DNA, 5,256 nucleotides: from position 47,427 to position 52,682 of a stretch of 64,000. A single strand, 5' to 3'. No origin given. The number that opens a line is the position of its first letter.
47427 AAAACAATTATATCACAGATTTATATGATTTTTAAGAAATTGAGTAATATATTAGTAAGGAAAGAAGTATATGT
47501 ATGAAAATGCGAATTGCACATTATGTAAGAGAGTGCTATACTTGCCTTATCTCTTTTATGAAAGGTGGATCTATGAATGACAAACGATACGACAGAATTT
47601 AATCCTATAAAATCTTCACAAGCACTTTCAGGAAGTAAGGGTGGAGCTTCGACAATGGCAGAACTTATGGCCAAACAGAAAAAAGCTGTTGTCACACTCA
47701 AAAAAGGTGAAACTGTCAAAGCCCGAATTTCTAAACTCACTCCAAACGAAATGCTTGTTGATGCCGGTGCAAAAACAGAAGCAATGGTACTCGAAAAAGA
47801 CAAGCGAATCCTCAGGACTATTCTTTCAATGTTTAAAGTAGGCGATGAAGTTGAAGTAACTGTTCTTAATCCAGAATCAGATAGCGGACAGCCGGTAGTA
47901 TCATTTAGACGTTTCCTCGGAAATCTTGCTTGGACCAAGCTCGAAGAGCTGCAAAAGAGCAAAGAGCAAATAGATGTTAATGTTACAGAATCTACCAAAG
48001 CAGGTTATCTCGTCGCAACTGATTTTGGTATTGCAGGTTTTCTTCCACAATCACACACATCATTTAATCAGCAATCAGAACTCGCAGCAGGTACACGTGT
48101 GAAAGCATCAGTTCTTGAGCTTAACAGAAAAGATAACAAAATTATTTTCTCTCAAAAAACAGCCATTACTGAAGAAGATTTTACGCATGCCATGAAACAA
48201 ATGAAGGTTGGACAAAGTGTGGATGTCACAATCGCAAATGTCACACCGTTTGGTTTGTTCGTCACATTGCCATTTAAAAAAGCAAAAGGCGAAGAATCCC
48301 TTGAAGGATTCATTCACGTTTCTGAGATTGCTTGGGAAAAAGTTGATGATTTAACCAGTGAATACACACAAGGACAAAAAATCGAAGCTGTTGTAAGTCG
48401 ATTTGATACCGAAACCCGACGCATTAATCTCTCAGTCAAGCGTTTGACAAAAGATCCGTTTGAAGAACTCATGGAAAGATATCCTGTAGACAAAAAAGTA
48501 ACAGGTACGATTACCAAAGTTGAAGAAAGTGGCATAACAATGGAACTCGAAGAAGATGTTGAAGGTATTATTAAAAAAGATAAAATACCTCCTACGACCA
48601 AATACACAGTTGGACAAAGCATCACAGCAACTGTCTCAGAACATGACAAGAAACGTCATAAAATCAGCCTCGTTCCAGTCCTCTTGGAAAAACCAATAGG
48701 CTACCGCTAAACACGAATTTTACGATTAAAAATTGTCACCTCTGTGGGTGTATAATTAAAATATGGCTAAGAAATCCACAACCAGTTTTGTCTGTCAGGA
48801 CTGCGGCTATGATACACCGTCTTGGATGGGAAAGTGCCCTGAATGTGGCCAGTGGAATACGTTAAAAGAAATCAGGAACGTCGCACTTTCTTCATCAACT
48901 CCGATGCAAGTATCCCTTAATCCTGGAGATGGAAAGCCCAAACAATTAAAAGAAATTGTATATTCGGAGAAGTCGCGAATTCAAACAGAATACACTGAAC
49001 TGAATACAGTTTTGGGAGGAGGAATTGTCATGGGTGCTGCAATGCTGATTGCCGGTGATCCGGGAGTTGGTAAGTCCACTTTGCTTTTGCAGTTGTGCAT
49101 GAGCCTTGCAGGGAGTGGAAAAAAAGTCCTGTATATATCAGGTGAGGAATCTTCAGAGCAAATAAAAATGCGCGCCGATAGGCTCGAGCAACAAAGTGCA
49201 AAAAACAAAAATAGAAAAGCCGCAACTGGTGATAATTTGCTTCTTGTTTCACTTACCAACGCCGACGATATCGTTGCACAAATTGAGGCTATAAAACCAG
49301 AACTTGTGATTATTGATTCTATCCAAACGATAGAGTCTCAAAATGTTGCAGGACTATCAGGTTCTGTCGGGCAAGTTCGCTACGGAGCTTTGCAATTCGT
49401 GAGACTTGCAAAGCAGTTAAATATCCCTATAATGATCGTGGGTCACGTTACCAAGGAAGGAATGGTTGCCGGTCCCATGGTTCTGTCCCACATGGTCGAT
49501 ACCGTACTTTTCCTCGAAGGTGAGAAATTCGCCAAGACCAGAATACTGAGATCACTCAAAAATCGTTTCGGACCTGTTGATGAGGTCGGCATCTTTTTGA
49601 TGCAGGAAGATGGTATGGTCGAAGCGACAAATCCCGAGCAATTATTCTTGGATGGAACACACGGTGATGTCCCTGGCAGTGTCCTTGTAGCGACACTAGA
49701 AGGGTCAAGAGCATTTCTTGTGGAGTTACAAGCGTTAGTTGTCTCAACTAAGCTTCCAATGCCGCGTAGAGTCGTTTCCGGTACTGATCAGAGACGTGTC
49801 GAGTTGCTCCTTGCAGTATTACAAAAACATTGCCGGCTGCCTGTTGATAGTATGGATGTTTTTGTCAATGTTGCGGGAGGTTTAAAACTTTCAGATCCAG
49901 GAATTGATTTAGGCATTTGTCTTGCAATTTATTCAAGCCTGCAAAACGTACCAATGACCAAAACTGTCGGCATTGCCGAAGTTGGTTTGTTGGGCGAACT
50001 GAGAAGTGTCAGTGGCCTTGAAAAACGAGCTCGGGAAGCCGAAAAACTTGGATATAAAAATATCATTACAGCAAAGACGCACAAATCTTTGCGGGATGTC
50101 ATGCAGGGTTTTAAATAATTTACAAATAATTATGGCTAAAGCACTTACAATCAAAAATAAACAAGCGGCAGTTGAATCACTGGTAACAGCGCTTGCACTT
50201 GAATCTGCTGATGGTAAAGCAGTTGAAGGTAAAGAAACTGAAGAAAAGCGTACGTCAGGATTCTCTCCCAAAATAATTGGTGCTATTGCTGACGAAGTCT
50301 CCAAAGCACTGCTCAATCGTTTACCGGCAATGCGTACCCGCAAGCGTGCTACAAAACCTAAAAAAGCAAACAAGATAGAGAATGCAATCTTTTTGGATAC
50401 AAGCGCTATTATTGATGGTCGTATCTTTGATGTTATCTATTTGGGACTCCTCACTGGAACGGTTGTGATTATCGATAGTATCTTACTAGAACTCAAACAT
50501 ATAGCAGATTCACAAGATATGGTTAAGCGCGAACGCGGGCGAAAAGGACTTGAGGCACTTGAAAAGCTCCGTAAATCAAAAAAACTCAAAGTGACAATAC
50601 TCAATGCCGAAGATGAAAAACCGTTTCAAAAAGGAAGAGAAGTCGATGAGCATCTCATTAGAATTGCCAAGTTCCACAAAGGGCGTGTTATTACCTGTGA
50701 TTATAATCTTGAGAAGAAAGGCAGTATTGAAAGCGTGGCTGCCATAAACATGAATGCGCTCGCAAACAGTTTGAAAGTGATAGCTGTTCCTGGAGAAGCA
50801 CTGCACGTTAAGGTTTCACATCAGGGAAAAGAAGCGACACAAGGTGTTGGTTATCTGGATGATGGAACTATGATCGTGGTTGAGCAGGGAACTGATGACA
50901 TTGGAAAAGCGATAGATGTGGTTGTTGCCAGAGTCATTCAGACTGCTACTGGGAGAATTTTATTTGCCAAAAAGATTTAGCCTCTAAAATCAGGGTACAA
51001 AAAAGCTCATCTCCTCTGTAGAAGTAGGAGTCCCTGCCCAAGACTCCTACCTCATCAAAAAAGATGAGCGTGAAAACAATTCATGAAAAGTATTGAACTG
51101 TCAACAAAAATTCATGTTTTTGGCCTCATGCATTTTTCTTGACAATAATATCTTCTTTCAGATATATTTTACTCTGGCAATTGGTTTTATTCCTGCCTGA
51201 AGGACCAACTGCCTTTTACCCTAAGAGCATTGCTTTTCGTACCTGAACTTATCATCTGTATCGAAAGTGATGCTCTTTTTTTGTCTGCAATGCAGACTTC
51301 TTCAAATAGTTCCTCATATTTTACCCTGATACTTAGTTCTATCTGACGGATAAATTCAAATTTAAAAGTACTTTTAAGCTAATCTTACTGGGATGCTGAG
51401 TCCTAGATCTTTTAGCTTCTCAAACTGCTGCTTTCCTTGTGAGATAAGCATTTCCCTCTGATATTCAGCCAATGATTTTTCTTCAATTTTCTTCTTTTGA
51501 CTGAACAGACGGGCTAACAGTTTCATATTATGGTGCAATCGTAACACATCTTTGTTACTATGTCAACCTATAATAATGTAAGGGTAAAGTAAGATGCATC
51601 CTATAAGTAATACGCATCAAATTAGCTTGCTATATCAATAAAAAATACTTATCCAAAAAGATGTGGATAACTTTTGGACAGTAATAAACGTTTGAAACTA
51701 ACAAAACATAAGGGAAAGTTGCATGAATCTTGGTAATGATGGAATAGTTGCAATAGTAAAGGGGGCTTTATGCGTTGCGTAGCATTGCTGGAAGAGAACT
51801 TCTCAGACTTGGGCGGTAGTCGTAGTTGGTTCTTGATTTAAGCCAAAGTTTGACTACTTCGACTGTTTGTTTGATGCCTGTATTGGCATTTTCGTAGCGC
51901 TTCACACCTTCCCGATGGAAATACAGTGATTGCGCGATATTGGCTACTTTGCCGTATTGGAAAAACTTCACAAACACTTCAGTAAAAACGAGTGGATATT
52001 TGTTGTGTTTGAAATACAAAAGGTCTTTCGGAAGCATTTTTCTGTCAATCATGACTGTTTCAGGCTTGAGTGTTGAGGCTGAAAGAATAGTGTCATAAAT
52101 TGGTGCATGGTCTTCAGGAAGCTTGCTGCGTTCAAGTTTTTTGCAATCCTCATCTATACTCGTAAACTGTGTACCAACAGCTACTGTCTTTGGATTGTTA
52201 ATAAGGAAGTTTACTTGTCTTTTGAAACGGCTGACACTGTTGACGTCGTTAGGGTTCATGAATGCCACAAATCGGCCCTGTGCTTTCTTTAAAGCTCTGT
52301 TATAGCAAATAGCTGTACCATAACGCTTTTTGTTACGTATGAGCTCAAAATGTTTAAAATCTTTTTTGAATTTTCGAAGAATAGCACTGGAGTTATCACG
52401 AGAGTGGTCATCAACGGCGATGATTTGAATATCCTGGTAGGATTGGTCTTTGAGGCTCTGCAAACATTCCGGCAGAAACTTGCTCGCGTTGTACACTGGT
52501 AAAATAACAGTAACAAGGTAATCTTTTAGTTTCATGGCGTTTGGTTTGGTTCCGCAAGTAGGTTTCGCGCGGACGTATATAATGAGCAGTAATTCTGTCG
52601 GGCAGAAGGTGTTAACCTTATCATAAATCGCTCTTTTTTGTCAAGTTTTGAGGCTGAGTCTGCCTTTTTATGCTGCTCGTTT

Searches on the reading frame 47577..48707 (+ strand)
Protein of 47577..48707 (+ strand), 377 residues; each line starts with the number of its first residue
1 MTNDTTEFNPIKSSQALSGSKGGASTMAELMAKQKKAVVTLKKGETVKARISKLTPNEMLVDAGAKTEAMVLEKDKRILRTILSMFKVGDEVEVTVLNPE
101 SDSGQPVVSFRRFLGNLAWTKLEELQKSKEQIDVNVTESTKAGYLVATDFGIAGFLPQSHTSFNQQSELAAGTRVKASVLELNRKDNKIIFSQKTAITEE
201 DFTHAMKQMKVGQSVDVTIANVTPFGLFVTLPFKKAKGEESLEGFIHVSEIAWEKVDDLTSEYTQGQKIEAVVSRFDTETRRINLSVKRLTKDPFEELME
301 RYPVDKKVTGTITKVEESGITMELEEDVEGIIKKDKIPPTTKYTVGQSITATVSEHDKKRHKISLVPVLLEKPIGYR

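Call 10: search_protein_families(library=pfam, proteins=[window:47577-48707:+], max_evalue=0.001)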
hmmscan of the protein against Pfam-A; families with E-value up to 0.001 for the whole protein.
window:47577-48707:+ (377 aa): 6 families
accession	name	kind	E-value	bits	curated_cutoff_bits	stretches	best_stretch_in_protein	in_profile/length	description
PF00575.29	S1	-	1.2e-33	115.8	22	4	210-288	3-74/74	S1 RNA binding domain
PF23459.1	S1_RRP5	-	1.6e-13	51.4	27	0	210-287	2-72/72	RRP5 S1 domain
PF21710.3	Spt6_S1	-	4.7e-08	33.7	27.5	0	312-364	24-83/91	Spt6, S1/OB domain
PF24682.1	OB_RRP5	-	5.6e-07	29.6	27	0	205-288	10-88/90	RRP5 OB-fold domain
PF24685.1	OB_RRP5_4th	-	1.5e-05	25.4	31.5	0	225-273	24-68/92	RRP5 OB-fold domain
PF13509.12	S1_2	-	4.7e-05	23.8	21.8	0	308-360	5-55/61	S1 domain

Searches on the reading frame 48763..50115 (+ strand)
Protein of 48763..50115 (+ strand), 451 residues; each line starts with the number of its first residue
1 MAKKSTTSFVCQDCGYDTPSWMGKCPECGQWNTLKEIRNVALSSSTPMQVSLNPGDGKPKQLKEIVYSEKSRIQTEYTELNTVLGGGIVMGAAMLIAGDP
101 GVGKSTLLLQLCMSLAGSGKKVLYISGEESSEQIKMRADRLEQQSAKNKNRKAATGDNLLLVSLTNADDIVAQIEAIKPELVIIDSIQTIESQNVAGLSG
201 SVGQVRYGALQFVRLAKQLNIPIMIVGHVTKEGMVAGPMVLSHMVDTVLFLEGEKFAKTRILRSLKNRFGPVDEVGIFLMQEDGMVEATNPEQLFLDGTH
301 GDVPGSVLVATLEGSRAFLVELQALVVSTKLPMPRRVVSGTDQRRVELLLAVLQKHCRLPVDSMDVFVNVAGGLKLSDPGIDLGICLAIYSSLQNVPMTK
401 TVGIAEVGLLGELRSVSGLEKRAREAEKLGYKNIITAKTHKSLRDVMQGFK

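Call 10: search_protein_families(library=pfam, proteins=[window:48763-50115:+], max_evalue=0.001)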
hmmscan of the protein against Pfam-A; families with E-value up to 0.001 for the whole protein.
window:48763-50115:+ (451 aa): 16 families
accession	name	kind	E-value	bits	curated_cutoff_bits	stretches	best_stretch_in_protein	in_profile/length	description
PF13481.12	AAA_25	-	8.8e-20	71.6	27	1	71-233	13-194/195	AAA domain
PF06745.19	ATPase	-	2.3e-16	60.3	26.6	1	75-265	3-200/231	KaiC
PF18073.7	Zn_ribbon_LapB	-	1.8e-12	47.2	25.7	1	9-36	1-28/28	Rubredoxin metal binding domain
PF03796.21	DnaB_C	-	1.2e-09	38.4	27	1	73-151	2-80/255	DnaB-like helicase C terminal domain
PF13541.12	ChlI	-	1.8e-08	34.7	27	1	355-438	35-119/121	Subunit ChlI of Mg-chelatase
PF25199.1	nSTAND_NTPase5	-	1.4e-06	28.6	34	1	93-179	43-117/145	Novel STAND NTPase 5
PF13479.12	AAA_24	-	1.1e-05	25.9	27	1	92-192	3-78/195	AAA domain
PF20720.3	nSTAND3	-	5.5e-05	23.3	27.2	1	94-133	20-59/155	Novel STAND NTPase 3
PF13191.12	AAA_16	-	7.8e-05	23.7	32.6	1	92-165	25-103/167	AAA ATPase domain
PF08423.17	Rad51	-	0.0002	21.2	22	1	72-237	7-183/244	Rad51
PF13401.12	AAA_22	-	0.00022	22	27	1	94-193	8-99/130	AAA domain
PF01656.29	CbiA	-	0.0003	21.2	25.4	1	95-219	3-65/125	CobQ/CobB/MinD/ParA nucleotide binding domain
PF07088.17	GvpD_P-loop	-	0.00052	20.4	24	0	90-136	9-54/189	GvpD gas vesicle protein, P-loop domain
PF00005.33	ABC_tran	-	0.00056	21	25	0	89-200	9-111/137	ABC transporter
PF13173.12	AAA_14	-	0.00059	20.3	27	0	93-147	4-56/129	AAA domain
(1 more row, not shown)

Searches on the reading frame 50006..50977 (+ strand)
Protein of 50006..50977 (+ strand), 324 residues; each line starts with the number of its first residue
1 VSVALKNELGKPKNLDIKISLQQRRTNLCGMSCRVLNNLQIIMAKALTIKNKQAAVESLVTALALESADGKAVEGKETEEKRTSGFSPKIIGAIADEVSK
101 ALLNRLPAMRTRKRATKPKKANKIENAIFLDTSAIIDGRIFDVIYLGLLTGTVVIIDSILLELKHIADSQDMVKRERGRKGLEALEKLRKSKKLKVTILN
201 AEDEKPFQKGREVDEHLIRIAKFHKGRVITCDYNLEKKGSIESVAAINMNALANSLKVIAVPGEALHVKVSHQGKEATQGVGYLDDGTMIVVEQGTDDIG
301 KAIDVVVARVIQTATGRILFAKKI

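Call 10: search_protein_families(library=pfam, proteins=[window:50006-50977:+], max_evalue=0.001)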
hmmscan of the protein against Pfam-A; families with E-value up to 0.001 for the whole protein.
window:50006-50977:+ (324 aa): 2 families
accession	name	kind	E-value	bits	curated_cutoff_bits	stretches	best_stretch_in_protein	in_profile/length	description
PF01850.27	PIN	-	2.4e-05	25.3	23.6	1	128-238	1-117/120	PIN domain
PF01938.26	TRAM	-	0.00091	19.5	21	0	263-310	5-51/61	TRAM domain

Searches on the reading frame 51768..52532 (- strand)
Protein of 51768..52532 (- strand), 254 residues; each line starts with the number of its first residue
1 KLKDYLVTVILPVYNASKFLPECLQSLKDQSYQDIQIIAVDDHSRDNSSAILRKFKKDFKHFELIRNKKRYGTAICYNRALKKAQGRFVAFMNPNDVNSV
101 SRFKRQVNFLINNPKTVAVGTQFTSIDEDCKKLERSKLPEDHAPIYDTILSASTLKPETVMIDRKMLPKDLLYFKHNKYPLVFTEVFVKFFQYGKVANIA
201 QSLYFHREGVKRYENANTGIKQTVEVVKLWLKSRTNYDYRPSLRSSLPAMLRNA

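Call 10: search_protein_families(library=pfam, proteins=[window:51768-52532:-], max_evalue=0.001)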
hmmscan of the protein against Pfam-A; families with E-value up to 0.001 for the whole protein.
window:51768-52532:- (254 aa): 3 families
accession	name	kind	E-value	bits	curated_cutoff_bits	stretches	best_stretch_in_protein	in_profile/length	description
PF00535.33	Glycos_transf_2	-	8.7e-30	104.3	23.3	1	8-130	1-123/168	Glycosyl transferase family 2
PF10111.15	Glyco_tranf_2_2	-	2.4e-08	34.2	27.3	1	8-136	1-137/276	Glycosyltransferase like family 2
PF13641.12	Glyco_tranf_2_3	-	7.1e-06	26.6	27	1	7-122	3-122/230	Glycosyltransferase like family 2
